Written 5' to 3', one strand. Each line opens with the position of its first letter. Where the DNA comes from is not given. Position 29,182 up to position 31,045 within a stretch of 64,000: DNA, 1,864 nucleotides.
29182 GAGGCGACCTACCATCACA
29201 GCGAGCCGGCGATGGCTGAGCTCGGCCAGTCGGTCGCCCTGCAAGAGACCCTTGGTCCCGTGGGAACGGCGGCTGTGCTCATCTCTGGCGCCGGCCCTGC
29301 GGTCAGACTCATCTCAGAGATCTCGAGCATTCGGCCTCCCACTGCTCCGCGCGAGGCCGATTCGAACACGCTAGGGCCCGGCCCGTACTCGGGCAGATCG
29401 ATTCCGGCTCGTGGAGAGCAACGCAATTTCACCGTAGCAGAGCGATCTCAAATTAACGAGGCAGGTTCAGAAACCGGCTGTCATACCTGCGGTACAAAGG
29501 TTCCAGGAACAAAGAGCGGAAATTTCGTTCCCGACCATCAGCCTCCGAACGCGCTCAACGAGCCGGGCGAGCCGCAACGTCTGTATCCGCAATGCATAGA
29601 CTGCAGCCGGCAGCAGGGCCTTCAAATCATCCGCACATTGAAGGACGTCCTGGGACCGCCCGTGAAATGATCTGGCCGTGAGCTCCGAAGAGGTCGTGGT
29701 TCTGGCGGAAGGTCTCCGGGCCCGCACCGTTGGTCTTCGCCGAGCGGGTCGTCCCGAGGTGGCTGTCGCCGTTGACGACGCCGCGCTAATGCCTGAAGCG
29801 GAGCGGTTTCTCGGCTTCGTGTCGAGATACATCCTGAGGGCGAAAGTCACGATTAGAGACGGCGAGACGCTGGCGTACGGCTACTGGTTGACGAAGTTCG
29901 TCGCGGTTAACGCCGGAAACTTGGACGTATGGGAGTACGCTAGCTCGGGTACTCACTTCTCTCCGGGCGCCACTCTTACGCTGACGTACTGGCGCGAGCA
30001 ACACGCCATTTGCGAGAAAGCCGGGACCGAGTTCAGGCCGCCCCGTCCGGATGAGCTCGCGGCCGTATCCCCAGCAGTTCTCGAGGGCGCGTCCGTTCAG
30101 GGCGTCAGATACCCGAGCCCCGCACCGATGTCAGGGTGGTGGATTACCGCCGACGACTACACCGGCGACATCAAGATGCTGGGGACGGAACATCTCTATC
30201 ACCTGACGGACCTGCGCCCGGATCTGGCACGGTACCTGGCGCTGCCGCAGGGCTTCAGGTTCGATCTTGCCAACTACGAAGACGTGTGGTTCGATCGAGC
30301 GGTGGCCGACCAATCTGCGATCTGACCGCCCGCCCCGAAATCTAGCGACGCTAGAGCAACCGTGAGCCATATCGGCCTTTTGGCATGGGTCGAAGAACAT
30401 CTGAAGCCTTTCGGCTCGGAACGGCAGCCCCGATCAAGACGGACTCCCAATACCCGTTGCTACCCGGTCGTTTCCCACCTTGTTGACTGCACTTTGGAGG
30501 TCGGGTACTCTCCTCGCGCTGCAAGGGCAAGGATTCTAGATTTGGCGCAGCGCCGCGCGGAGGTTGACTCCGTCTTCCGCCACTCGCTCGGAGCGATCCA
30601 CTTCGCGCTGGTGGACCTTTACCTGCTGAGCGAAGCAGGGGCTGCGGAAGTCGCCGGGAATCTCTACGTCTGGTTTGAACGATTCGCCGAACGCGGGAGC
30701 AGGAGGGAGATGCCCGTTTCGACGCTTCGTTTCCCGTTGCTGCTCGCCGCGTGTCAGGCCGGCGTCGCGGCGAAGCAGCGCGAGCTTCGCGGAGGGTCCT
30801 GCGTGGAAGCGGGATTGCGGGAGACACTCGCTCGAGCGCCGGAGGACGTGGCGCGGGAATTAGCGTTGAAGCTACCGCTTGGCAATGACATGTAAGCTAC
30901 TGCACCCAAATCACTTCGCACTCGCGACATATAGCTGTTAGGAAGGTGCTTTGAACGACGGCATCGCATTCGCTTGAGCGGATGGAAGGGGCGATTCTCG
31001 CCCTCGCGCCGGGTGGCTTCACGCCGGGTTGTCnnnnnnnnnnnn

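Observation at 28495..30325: Stand-alone small Rhs-core toxin with its own signal peptide and an HNH-like tip, upstream of the main rhs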

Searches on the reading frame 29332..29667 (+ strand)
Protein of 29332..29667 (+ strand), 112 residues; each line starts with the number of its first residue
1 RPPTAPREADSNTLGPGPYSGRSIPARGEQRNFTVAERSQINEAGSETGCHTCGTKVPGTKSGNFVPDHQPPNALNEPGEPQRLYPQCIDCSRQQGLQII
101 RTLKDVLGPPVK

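Call 21: search_solved_structures(query=A2, max_evalue=10, show_alignments=3)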
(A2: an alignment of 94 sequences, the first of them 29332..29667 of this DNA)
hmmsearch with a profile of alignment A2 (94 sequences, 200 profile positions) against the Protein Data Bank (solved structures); distinct sequences matched with E-value up to 10: 0.

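Call 28: predict_structure(alignment_id=A2)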
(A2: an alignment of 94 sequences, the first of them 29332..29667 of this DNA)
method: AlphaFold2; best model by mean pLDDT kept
length: 112 residues; sequences in the alignment: 94
mean_pLDDT: 88.4   pTM: 0.79
mean pLDDT of the five models: 88.4, 87.3, 86.1, 81.6, 78.9
residues with pLDDT >= 90: 75; 70-90: 25; 50-70: 9; < 50: 3
segments of 3 or more residues with pLDDT < 50: none
pLDDT, mean of each block of 10 residues (from residue 1): 53 89 92 94 97 97 96 83 96 94 85 70
secondary structure, 60 per line:
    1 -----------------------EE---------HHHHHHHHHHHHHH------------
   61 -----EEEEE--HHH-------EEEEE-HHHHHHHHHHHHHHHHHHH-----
elements in order: H35-48 E66-70 E83-87 H89-107

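Call 33: search_protein_families(library=pfam, alignment_id=A2, max_evalue=1)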
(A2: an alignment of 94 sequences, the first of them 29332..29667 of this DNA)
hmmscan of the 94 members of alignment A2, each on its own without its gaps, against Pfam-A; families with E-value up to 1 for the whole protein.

A. member 1, window:29332-29667:+ (112 aa): 0 families

B. families by the number of members that match (of 94 scanned): 34 families (the first 25 are shown)
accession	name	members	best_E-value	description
PF03527.20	RHS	13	6.4e-13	RHS protein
PF25023.1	TEN_YD-shell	10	7.6e-08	Teneurin YD-shell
PF15520.11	Ntox10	2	1.8e-08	Novel toxin 10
PF07591.16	PT-HINT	1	3.4e-09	Pretoxin HINT domain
PF14890.11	Intein_splicing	1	4.9e-05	Intein splicing domain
PF10039.14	DUF2275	1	0.0013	Predicted integral membrane protein (DUF2275)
PF13988.11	DUF4225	1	0.0021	Protein of unknown function (DUF4225)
PF07394.17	DUF1501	1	0.003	Protein of unknown function (DUF1501)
PF17780.6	OCRE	1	0.0058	OCRE domain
PF03899.21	ATP-synt_I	1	0.011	ATP synthase I chain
PF22835.1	TEX13B-like_middle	1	0.026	Testis-expressed protein 13B-like, middle domain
PF00122.25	E1-E2_ATPase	1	0.034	E1-E2 ATPase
PF03923.18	Lipoprotein_16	1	0.043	Uncharacterized lipoprotein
PF03228.19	Adeno_VII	1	0.045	Adenoviral core protein VII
PF14279.12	HNH_5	1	0.058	HNH endonuclease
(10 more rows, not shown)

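Call 37: fold_search(model_id=the predicted structure, library=pdb)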
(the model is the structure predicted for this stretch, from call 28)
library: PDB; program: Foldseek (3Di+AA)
matches with E <= 10: 33; with E <= 0.001: 0
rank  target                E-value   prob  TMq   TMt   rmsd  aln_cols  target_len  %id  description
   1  6le1                  3.6e+00  0.04  0.22  0.26  12.6        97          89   14  Structure of RRM2 domain of DND1 protein (released 2020-12-02)
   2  2opu_MODEL_1_A        4.7e+00  0.02  0.23  0.27  12.9       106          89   15  Solution NMR Structure of the First Domain of KSRP (released 2008-02-26)
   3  3ved_A                5.0e+00  0.01  0.18  0.08  16.1       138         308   13  Rhodococcus jostii RHA1 DypB D153H variant in complex with heme (released 2012-01-18)
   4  8zf1                  5.3e+00  0.03  0.24  0.25  13.8        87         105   10  Crystal structure of a Chemo Triplet Photoenzyme (CTPe) (released 2024-07-17)
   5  2jvz_MODEL_1_A        5.3e+00  0.02  0.21  0.17  11.8        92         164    9  Solution NMR Structure of the Second and Third KH Domains of KSRP (released 2009-02-17)
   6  5zi8_A                5.7e+00  0.03  0.20  0.21  13.0        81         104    9  Crystal structure of the PadR-family transcriptional regulator Rv3488 of Mycobacterium tuberculosis H37Rv in complex w (released 2018-10-17)
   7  3qnr_A                5.7e+00  0.02  0.16  0.06  12.1        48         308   21  DyPB from Rhodococcus jostii RHA1, crystal form 1 (released 2011-04-27)
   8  3veg_A                6.1e+00  0.02  0.16  0.06  12.1        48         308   21  Rhodococcus jostii RHA1 DypB R244L variant in complex with heme (released 2012-01-18)
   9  3veg_C                6.1e+00  0.02  0.16  0.07  11.3        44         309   27  Rhodococcus jostii RHA1 DypB R244L variant in complex with heme (released 2012-01-18)
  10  3tf2_C                6.5e+00  0.02  0.17  0.12  12.4       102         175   16  Crystal structure of the cap free human translation initiation factor eIF4E (released 2011-08-31)
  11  9bh5_AV               6.9e+00  0.03  0.23  0.30   8.0        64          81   22  High-resolution C. elegans 80S ribosome structure - class 1 (released 2024-09-04)
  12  1ejh_D                6.9e+00  0.01  0.18  0.12  14.2       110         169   15  EIF4E/EIF4G PEPTIDE/7-METHYL-GDP (released 2000-03-10)
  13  8jdc                  7.4e+00  0.04  0.17  0.05   5.7        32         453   22  Crystal structure of mLDHD in apo form (released 2023-10-18)
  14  3veg_B                7.4e+00  0.01  0.17  0.08  15.4       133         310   16  Rhodococcus jostii RHA1 DypB R244L variant in complex with heme (released 2012-01-18)
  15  1zzj_A                7.9e+00  0.01  0.18  0.25  12.9        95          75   13  Structure of the third KH domain of hnRNP K in complex with 15-mer ssDNA (released 2005-08-09)
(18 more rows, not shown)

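Call 63: search_protein_representatives(protein=window:29332-29667:+)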
Query: 112 residues. Proteins with E-value up to 0.001 (for the whole library): 1378; up to 1e-10: 909; up to 1e-30: 138. The best 150 are listed.
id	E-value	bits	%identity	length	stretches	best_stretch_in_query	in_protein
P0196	3.8e-42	159.8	68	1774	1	5-105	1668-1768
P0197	1.6e-37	144.8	65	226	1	5-104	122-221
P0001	8.6e-37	142.5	67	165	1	12-104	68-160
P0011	2.6e-36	140.9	66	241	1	6-104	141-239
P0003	4.4e-36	140.2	66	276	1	10-104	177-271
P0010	4.5e-36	140.2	74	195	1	13-98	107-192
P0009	4.5e-36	140.2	64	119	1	10-104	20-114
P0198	4.6e-36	140.1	63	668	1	4-106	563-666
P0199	1.8e-35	138.2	66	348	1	12-108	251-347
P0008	3.9e-35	137.2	64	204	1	7-104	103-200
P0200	5.5e-35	136.7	65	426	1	5-104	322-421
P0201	8.6e-35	136.0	64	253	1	10-104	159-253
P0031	1.0e-34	135.8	64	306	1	10-100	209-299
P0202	1.3e-34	135.5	65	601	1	15-106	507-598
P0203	1.5e-34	135.3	60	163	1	3-105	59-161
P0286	5.8e-31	123.7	65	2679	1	7-99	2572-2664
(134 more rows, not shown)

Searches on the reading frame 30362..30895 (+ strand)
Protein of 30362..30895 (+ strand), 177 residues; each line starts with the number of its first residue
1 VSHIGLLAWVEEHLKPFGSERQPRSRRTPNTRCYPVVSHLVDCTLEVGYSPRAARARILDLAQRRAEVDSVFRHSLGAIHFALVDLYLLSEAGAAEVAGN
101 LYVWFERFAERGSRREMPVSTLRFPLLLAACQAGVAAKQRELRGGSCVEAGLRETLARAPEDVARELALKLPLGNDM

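Call 4: search_protein_families(library=pfam, proteins=[window:30362-30895:+], max_evalue=0.1)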
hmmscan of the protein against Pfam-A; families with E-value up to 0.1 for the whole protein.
window:30362-30895:+ (177 aa): 0 families

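Call 5: search_protein_families(library=ncbifam, proteins=[window:30362-30895:+], max_evalue=0.1)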
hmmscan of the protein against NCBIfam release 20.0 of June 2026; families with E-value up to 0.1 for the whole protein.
window:30362-30895:+ (177 aa): 0 families
